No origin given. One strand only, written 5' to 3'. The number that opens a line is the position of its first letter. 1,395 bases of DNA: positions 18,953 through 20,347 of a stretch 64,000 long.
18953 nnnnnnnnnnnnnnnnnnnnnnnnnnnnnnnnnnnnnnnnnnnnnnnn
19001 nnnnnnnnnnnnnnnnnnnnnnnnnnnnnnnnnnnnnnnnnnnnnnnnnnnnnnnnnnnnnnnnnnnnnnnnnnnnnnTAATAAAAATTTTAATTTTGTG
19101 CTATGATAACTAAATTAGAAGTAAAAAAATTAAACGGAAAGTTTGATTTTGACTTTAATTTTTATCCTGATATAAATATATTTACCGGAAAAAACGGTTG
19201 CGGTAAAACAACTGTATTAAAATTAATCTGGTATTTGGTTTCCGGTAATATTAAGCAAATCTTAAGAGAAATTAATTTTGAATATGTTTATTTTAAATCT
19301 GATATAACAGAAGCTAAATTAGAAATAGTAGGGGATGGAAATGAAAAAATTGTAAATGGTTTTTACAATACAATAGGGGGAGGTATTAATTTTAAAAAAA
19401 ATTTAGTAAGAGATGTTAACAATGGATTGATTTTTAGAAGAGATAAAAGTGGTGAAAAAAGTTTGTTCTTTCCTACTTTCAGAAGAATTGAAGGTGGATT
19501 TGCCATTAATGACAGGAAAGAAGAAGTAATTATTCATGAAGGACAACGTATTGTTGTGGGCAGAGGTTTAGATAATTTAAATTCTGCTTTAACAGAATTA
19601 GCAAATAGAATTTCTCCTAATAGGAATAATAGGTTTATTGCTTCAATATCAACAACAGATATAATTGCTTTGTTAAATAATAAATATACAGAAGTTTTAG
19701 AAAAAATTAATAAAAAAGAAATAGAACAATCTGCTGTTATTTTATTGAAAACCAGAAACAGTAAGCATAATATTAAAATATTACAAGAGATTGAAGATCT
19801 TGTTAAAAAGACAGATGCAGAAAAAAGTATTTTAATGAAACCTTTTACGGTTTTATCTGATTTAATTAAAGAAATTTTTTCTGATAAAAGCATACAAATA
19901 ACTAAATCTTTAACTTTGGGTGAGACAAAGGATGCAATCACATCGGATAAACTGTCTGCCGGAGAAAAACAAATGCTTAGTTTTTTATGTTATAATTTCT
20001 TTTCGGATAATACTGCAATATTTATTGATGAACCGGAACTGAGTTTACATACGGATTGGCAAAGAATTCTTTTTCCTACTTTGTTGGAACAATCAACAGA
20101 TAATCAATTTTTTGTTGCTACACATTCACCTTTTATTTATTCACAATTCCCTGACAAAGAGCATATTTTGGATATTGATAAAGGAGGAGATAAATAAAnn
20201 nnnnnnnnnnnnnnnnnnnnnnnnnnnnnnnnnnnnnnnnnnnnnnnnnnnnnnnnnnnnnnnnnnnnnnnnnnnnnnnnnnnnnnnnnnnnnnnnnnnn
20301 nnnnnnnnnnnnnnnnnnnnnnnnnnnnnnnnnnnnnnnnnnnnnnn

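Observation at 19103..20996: PARIS-like (AriA/AriB-type) ABC-ATPase + DUF4435/TOPRIM pair embedded inside a Wbp nucleotide-sugar operon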

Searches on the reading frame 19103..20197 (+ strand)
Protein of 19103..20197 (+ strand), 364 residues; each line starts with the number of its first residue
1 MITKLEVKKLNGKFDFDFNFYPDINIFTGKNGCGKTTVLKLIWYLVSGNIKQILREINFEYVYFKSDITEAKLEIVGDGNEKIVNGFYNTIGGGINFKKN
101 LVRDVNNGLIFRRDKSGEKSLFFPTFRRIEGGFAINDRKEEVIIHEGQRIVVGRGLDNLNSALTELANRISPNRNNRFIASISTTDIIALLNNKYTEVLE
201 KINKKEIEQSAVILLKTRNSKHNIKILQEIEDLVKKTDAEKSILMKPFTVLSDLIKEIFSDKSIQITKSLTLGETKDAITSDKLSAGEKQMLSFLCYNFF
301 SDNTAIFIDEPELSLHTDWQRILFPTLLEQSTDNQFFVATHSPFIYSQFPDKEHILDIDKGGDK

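Call 3: search_protein_families(library=pfam, proteins=[window:19103-20197:+], max_evalue=0.01)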
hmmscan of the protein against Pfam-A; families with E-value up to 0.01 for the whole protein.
window:19103-20197:+ (364 aa): 6 families
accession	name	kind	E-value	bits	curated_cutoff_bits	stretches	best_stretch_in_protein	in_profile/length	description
PF13304.12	AAA_21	-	1.2e-19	72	27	1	24-345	1-302/304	AAA domain, putative AbiEii toxin, Type IV TA system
PF13175.12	AAA_15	-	2e-16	61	32.1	2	187-345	218-373/374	AAA ATPase domain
PF00005.33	ABC_tran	-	2.4e-08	35.1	25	1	26-50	15-39/137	ABC transporter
PF02463.25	SMC_N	-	2.8e-08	33.9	40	1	4-75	4-81/220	RecF/RecN/SMC N terminal domain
PF13476.12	AAA_23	-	2.3e-06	28.8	27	1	15-237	12-196/201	AAA domain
PF17004.11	SRP_TPR_like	-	0.0042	17.6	35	1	186-233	20-67/109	Putative TPR-like repeat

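Call 4: search_protein_families(library=padloc, proteins=[window:19103-20197:+], max_evalue=0.1)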
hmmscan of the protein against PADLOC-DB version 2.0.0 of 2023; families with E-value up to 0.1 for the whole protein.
window:19103-20197:+ (364 aa): 127 families (the best 25 are shown)
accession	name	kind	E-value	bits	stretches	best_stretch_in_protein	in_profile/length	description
PDLC04164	AriA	-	2.1e-27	94.3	2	166-348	60-238/253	-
PDLC02980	AriA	-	3.2e-21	74.6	1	24-345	1-302/304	-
PDLC00289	PtuA1|PtuA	-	3.5e-19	67.1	2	277-357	221-302/404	AAA ATPase domain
PDLC04135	mad3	-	6.9e-19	66.6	1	2-343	2-324/374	mads_3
PDLC02979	AriA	-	5.3e-18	64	1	14-345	15-372/373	-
PDLC00271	PtuA1|PtuA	-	6.4e-18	63.5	2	301-356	277-331/421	AAA ATPase domain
PDLC00283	PtuA1|PtuA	-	7.4e-17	59.6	1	178-360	174-359/448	AAA ATPase domain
PDLC00307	PtuA1|PtuA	-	9.8e-17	59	2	1-60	1-53/424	AAA ATPase domain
PDLC00290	PtuA1|PtuA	-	2e-16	58.4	2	296-351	263-318/414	AAA ATPase domain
PDLC00285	PtuA1|PtuA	-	2e-16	58.3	1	192-360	184-345/432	AAA ATPase domain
PDLC00273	PtuA1|PtuA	-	5.3e-16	56.6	1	200-349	117-272/375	AAA ATPase domain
PDLC00303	PtuA1|PtuA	-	8.8e-16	56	1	170-353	112-289/386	AAA ATPase domain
PDLC00274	PtuA1|PtuA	-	1.3e-15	55.6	1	27-362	39-366/438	AAA ATPase domain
PDLC02981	AriAB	-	2.2e-15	54.4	2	192-347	238-378/694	-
PDLC00075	GajA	-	1.2e-14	51.8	1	167-360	148-323/536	AAA ATPase domain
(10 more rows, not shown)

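Call 5: search_protein_families(library=ncbifam, proteins=[window:19103-20197:+], max_evalue=0.01)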
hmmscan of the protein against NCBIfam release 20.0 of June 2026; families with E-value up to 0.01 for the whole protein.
window:19103-20197:+ (364 aa): 19 families
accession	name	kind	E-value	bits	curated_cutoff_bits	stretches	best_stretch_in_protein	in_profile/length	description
NF041760.1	PtuA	equivalog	3.4e-12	46.1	500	2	184-356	251-429/524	retron Ec78 anti-phage system effector ATPase PtuA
NF047739.1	antiphage_MADS3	equivalog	1.8e-08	34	420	1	278-349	311-382/427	methylation-associated defense system AAA family ATPase MAD3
TIGR03608.1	L_ocin_972_ABC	subfamily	2e-07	30.7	254.85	1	261-348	113-199/206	putative bacteriocin export ABC transporter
NF000355.4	ribo_prot_ABC_F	equivalog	6.8e-07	28.5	380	1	5-72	323-389/499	ribosomal protection-like ABC-F family protein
TIGR00611.2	recf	equivalog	6.9e-06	25.5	172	1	4-48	3-47/339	DNA replication/repair protein RecF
TIGR02982.1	heterocyst_DevA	subfamily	1e-05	25.2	295.8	0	23-45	32-54/220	ABC exporter ATP-binding subunit, DevA family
NF038234.1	retron_eff_Eco8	equivalog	2.6e-05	23.1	250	2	305-345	275-324/679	retron Eco8 family effector endonuclease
TIGR02673.1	FtsE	equivalog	6.6e-05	22.7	264.85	0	262-358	117-210/214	cell division ATP-binding protein FtsE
NF007601.2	PRK10247.1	equivalog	9.7e-05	21.9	292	0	23-53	28-58/204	iron efflux ABC transporter ATP-binding subunit FetA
TIGR01189.1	ccmA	equivalog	0.0002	21.1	131.6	0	24-46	28-50/198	heme ABC exporter ATP-binding protein CcmA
TIGR02857.1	CydD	equivalog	0.00047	19.2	435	0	281-345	456-519/529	thiol reductant ABC exporter subunit CydD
NF000168.2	ABCF_Msr_all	exception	0.001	17.7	680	0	28-77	37-87/487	Msr family ABC-F type ribosomal protection protein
TIGR03411.1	urea_trans_UrtD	equivalog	0.0023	17.7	304.1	0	23-43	29-49/242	urea ABC transporter ATP-binding protein UrtD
TIGR03375.1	type_I_sec_LssB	subfamily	0.004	15.5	693.1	0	29-47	500-518/696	type I secretion system permease/ATPase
NF050005.1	ABC_ATPase_Uup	equivalog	0.0048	15.1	900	1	27-66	350-389/636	ATP-binding cassette ATPase Uup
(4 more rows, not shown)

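Call 6: search_solved_structures(query=window:19103-20197:+, max_evalue=0.01, show_alignments=1)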
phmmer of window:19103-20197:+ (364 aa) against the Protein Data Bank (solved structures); distinct sequences matched with E-value up to 0.01: 22.
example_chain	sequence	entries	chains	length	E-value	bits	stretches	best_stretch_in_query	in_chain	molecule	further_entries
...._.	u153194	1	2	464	2.2e-19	73.3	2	284-351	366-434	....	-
8v45_A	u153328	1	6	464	2.2e-19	73.3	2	284-351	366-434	AriA antitoxin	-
8v46_A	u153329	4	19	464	5.8e-19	71.9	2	284-351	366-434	AriA antitoxin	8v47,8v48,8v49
8wy4_A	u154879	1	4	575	1.1e-07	34.8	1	285-348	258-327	Endonuclease GajA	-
8jq9_B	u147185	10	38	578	1.1e-07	34.7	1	285-348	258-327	Endonuclease GajA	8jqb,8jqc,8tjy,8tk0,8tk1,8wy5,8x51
8sm3_A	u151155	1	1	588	1.2e-07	34.7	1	285-348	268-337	Endonuclease GajA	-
8j4t_A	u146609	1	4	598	1.2e-07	34.6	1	286-348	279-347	Endonuclease GajA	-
8u7i_A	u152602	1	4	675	1.8e-07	34.1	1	286-348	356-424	Endonuclease GajA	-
9vkz_A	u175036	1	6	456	2.1e-07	33.9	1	248-359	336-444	Retron Ec78 probable ATPase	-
9e8z_C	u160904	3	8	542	3.5e-07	33.2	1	192-348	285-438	Retron Ec83 probable ATPase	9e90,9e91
9vh1_D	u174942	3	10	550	4.2e-07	32.9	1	248-359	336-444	Retron Ec78 probable ATPase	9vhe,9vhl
22bu_B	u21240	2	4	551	1.3e-06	31.3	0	289-347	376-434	AAA family ATPase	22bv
9kjx_B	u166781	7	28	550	2.9e-06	30.1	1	286-349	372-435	AAA family ATPase | Retron I-A effector PtuA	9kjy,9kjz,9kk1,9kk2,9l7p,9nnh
9nnb_C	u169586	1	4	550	7.4e-06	28.8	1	286-349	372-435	Retron I-A effector PtuA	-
9nnk_C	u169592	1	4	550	9.2e-06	28.5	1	286-349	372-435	Retreon I-A effector PtuA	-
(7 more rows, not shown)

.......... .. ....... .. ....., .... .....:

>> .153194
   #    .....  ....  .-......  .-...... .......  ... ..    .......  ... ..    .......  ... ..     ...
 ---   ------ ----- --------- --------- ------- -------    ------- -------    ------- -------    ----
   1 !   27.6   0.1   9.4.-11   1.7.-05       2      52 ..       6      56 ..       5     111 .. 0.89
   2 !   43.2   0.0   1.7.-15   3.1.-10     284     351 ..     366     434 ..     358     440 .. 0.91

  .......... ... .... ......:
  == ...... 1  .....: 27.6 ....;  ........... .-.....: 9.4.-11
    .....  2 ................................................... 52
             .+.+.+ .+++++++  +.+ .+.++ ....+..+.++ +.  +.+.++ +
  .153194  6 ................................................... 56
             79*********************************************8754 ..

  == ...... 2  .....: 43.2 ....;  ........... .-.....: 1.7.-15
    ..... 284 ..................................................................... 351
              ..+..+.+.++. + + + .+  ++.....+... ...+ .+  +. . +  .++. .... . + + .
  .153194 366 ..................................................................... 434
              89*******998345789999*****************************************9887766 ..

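Call 10: find_homologous_proteins(query=window:19103-20197:+, max_evalue=1e-10)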
Query window:19103-20197:+ (364 aa): 3120 proteins with E <= 1e-10 among 7871 candidates; the best 120 are listed.
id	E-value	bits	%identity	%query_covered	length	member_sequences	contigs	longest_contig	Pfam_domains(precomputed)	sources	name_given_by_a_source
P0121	4.0e-235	798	100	100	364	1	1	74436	PF00005.34,PF13175.13,PF13476.13,PF02463.26,PF13304.13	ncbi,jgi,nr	ncbi:MAG: ATP-binding protein [Chlorobi bacterium]|nr:ATP-binding protein [Chlorobiota bacterium]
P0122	3.4e-162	558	73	100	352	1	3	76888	PF00005.34,PF13175.13,PF13476.13,PF02463.26,PF13304.13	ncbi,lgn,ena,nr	ncbi:MAG: ATP-binding protein [Bacteroidales bacterium]|nr:ATP-binding protein [Bacteroidales bacter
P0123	2.4e-159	548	73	100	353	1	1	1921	PF00005.34,PF13175.13,PF13476.13,PF02463.26,PF13304.13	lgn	-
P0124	8.0e-150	517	70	100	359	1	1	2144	PF00005.34,PF13175.13,PF13476.13,PF02463.26,PF13304.13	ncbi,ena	-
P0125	2.9e-147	509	66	99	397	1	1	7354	PF00005.34,PF13175.13,PF13476.13,PF02463.26,PF13304.13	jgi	jgi:predicted ATPase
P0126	7.8e-146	504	64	99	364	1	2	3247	PF00005.34,PF13175.13,PF13476.13,PF02463.26,PF13304.13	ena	-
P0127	1.1e-144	500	65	99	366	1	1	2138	PF00005.34,PF13175.13,PF13476.13,PF02463.26,PF13304.13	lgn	-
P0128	8.4e-143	494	64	100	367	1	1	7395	PF00005.34,PF13175.13,PF13476.13,PF02463.26,PF13304.13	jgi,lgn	jgi:predicted ATPase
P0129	2.8e-141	489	67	99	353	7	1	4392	PF00005.34,PF13175.13,PF13476.13,PF02463.26,PF13304.13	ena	-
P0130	1.1e-136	474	61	100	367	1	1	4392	PF00005.34,PF13175.13,PF13476.13,PF02463.26,PF13304.13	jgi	-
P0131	2.2e-134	466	61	99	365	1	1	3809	PF00005.34,PF13175.13,PF13476.13,PF02463.26,PF13304.13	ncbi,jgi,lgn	-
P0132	8.3e-133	461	63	99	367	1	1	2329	PF00005.34,PF13175.13,PF13476.13,PF02463.26,PF13304.13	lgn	-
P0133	3.3e-129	449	61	99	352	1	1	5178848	PF00005.34,PF13175.13,PF13476.13,PF02463.26,PF13304.13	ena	-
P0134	1.6e-126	440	59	99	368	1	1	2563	PF00005.34,PF13175.13,PF13476.13,PF02463.26,PF13304.13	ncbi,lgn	-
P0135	3.8e-121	423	59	99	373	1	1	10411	PF00005.34,PF13175.13,PF13476.13,PF02463.26,PF13304.13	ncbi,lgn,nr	ncbi:MAG: AAA family ATPase [Bacteroidales bacterium]|nr:AAA family ATPase [Bacteroidales bacterium]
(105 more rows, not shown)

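Call 38: predict_structure(alignment_id=A2)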
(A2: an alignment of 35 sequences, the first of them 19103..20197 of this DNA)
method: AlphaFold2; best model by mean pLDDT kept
length: 364 residues; sequences in the alignment: 35
mean_pLDDT: 79.0   pTM: 0.79
mean pLDDT of the five models: 79.0, 76.0, 74.6, 73.5, 72.4
residues with pLDDT >= 90: 108; 70-90: 170; 50-70: 47; < 50: 39
segments of 3 or more residues with pLDDT < 50: 112-115, 130-157
pLDDT, mean of each block of 10 residues (from residue 1): 96 94 93 88 90 89 95 88 91 85 69 62 66 42 37 48 73 80 71 85 91 83 79 91 86 79 56 66 76 83 89 82 89 89 90 86 48
secondary structure, 60 per line:
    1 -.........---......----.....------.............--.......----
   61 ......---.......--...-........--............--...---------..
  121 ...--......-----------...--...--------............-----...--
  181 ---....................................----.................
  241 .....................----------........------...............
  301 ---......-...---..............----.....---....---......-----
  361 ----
elements in order: E2-10 E14-19 E24-28 H35-47 H50-56 E61-66 E70-76 E83-90 E93-101 E119-123 H126-131 E143-145 E148-150 H159-170 E176-178 H184-219 H224-261 H272-279 H286-300 E304-309 H317-330 E335-339 H343-346 E353-355

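Call 42: fold_search(model_id=the predicted structure, library=pdb)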
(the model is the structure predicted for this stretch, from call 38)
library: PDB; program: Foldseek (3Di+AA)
matches with E <= 10: 893; with E <= 0.001: 177
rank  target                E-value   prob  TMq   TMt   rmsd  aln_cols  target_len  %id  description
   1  8v45_C                8.7e-16  1.00  0.55  0.54   8.5       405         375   19  CryoEM structure of AriA-Ocr complex (released 2024-06-26)
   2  8v45_F                2.4e-15  1.00  0.53  0.52   8.7       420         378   17  CryoEM structure of AriA-Ocr complex (released 2024-06-26)
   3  8v45_D                2.6e-15  1.00  0.51  0.49  12.8       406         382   18  CryoEM structure of AriA-Ocr complex (released 2024-06-26)
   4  8v46_A                4.5e-15  1.00  0.62  0.56   8.4       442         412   18  CryoEM structure of AriA-AriB complex (Form I) (released 2024-06-26)
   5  8v46_C                8.0e-15  1.00  0.57  0.51   9.9       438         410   17  CryoEM structure of AriA-AriB complex (Form I) (released 2024-06-26)
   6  8v45_B                1.0e-14  1.00  0.49  0.47  12.3       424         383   17  CryoEM structure of AriA-Ocr complex (released 2024-06-26)
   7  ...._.                1.1e-14  1.00  0.58  0.54   9.5       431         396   17  Asymmetric unit of the PARIS Immune Complex at 3.2 Angstrom Resolution (released 2024-09-18)
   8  8v49_A                1.5e-14  1.00  0.60  0.55   8.5       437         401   17  CryoEM structure of AriA (E393Q) sensory subunit (released 2024-06-26)
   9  8v46_B                3.0e-14  1.00  0.52  0.48  12.1       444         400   17  CryoEM structure of AriA-AriB complex (Form I) (released 2024-06-26)
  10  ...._C                7.4e-14  1.00  0.59  0.54   9.7       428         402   17  Asymmetric unit of the PARIS Immune Complex at 3.2 Angstrom Resolution (released 2024-09-18)
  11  8v45_E                9.3e-14  1.00  0.50  0.48  11.5       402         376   20  CryoEM structure of AriA-Ocr complex (released 2024-06-26)
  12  8v49_C                9.8e-14  1.00  0.56  0.52  13.2       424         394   19  CryoEM structure of AriA (E393Q) sensory subunit (released 2024-06-26)
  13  8v45_A                1.0e-13  1.00  0.53  0.51   9.1       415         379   18  CryoEM structure of AriA-Ocr complex (released 2024-06-26)
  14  8v49_B                1.1e-12  1.00  0.59  0.56   8.5       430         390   17  CryoEM structure of AriA (E393Q) sensory subunit (released 2024-06-26)
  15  8v47_H                7.8e-12  1.00  0.52  0.60  15.8       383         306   19  CryoEM structure of AriA-AriB complex (Form II) (released 2024-06-26)
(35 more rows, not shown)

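Call 45: search_solved_structures(query=A2, max_evalue=1e-10, show_alignments=1)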
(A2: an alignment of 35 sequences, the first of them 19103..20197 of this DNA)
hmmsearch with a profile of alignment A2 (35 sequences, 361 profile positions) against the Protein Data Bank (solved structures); distinct sequences matched with E-value up to 1e-10: 6.
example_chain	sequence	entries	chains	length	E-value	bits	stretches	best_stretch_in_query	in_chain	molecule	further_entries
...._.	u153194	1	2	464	1.1e-29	107.1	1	282-352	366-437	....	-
8v45_A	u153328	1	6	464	1.1e-29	107.1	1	282-352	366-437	AriA antitoxin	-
8v46_A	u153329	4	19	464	9e-29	104.1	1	282-352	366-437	AriA antitoxin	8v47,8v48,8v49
22bu_B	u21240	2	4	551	9.6e-12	48.1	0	289-345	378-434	AAA family ATPase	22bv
9vkz_A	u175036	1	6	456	3.4e-11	46.3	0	191-348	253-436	Retron Ec78 probable ATPase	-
9vh1_D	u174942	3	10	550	8.2e-11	45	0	192-348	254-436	Retron Ec78 probable ATPase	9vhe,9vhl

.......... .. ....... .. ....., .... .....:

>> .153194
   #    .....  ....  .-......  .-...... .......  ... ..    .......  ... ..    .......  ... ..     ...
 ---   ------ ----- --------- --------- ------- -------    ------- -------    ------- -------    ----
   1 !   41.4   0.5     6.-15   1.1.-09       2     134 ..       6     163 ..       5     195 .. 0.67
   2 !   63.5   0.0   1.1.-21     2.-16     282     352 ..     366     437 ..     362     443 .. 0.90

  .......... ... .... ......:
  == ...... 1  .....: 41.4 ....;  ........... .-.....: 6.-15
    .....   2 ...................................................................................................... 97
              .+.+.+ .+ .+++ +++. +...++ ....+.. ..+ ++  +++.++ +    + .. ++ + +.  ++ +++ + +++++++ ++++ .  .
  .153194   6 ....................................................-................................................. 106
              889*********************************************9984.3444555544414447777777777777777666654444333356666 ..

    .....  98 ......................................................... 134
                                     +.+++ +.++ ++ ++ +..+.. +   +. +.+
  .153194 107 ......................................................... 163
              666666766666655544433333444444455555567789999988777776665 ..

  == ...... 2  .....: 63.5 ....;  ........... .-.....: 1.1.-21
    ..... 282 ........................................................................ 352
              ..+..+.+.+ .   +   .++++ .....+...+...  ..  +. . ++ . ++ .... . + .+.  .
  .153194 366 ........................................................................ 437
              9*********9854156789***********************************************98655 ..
